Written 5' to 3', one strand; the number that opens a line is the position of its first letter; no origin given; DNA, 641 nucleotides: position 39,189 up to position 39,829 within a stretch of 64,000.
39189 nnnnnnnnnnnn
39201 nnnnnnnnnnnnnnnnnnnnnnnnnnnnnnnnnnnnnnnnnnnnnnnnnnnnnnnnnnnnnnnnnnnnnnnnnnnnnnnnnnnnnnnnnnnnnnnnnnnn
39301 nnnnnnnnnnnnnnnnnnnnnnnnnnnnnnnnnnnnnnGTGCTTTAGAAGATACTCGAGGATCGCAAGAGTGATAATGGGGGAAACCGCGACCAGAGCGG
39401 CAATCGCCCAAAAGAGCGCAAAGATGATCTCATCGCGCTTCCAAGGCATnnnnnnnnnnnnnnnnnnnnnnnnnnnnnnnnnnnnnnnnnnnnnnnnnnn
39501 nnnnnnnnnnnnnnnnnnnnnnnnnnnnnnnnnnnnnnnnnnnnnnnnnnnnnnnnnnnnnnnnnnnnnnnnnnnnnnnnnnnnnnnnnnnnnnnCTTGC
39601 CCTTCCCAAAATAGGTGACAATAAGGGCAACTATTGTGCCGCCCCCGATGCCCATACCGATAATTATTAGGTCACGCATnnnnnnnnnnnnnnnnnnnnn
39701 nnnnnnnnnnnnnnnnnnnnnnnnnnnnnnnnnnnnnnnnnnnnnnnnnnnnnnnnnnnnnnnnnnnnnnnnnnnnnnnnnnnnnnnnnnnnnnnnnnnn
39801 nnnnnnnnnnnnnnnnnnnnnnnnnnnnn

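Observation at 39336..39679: Two tandem genes for small hydrophobic single-TM peptides (37 and 28 aa), each with a strong SD and its own intrinsic terminator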

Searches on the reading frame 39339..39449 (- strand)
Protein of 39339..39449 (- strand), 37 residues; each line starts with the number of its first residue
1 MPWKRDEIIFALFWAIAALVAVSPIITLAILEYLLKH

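Call 10: search_protein_families(library=pfam, proteins=[window:39339-39449:-], max_evalue=0.1)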
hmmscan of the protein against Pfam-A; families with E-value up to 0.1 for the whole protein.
seq(37 aa): 0 families

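Call 35: search_protein_representatives(protein=window:39339-39449:-)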
Query: 37 residues. Proteins with E-value up to 0.001 (for the whole library): 1; up to 1e-10: 1; up to 1e-30: 0. The best 1 are listed.
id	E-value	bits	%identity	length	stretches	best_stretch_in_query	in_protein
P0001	5.0e-16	72.1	100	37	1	1-37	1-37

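Call 50: search_protein_families(library=pfam, proteins=[window:39339-39449:-], max_evalue=10)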
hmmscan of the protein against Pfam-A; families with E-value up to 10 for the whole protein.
seq(37 aa): 0 families

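Call 51: search_protein_families(library=ncbifam, proteins=[window:39339-39449:-], max_evalue=10)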
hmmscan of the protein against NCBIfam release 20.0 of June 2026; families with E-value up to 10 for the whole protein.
seq(37 aa): 1 family
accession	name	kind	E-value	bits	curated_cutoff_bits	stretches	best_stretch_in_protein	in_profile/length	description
NF000536.0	YmiA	equivalog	0.89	9.3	30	1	10-21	26-37/42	YmiA family putative membrane protein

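Call 81: search_dna_similar(query=window:39339-39449:-, collection=plasmids, mode=protein, max_evalue=1, max_rows=8)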
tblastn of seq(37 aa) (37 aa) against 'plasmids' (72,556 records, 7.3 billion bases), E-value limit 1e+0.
No match.

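Call 83: search_protein_families(library=phrogs, proteins=[window:39339-39449:-], max_evalue=1)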
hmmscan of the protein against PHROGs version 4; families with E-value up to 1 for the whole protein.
seq(37 aa): 1 family
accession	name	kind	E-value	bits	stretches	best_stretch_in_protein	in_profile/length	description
phrog_16515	-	unknown function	0.3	12.3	1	3-23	7-26/62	-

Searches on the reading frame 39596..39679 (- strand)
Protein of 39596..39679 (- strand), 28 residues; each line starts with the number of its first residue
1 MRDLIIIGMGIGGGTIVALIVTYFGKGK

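Call 10: search_protein_families(library=pfam, proteins=[window:39596-39679:-], max_evalue=0.1)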
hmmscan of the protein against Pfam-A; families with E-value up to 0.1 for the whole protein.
seq(28 aa): 0 families

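Call 17: find_encoding_contigs(protein=P0004, flank=6000, max_places=10)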
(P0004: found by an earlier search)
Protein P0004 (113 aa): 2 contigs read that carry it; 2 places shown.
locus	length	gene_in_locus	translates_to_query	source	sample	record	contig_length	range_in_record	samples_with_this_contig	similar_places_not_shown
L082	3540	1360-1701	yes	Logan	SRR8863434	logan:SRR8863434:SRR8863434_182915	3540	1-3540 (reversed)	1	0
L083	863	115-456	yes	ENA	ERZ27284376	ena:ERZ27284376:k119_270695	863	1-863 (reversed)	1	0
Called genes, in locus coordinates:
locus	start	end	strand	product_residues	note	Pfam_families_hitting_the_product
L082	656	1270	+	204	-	-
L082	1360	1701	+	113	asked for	-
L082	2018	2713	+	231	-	PF05552:MS_channel_1st_1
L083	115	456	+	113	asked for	-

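Call 50: search_protein_families(library=pfam, proteins=[window:39596-39679:-], max_evalue=10)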
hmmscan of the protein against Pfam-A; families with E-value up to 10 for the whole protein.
seq(28 aa): 0 families

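Call 51: search_protein_families(library=ncbifam, proteins=[window:39596-39679:-], max_evalue=10)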
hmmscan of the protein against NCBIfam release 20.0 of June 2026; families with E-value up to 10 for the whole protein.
seq(28 aa): 0 families

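Call 56: find_encoding_contigs(protein=P0003, flank=6000, max_places=6)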
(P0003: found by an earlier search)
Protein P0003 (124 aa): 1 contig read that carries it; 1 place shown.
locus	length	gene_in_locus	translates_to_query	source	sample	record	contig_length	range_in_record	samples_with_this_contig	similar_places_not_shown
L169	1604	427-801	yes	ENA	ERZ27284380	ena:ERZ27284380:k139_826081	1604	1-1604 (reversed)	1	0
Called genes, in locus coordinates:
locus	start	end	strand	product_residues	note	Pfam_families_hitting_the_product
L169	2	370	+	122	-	?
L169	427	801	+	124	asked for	-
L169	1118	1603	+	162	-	?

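Call 82: search_dna_similar(query=window:39596-39679:-, collection=plasmids, mode=protein, max_evalue=1, max_rows=8)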
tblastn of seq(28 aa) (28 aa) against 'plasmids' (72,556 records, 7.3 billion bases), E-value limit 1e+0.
No match.

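Call 83: search_protein_families(library=phrogs, proteins=[window:39596-39679:-], max_evalue=1)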
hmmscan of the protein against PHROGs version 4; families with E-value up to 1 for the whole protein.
seq(28 aa): 1 family
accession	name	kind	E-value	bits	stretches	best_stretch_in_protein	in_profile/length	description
phrog_26109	-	unknown function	0.43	11.6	1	11-25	32-45/47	-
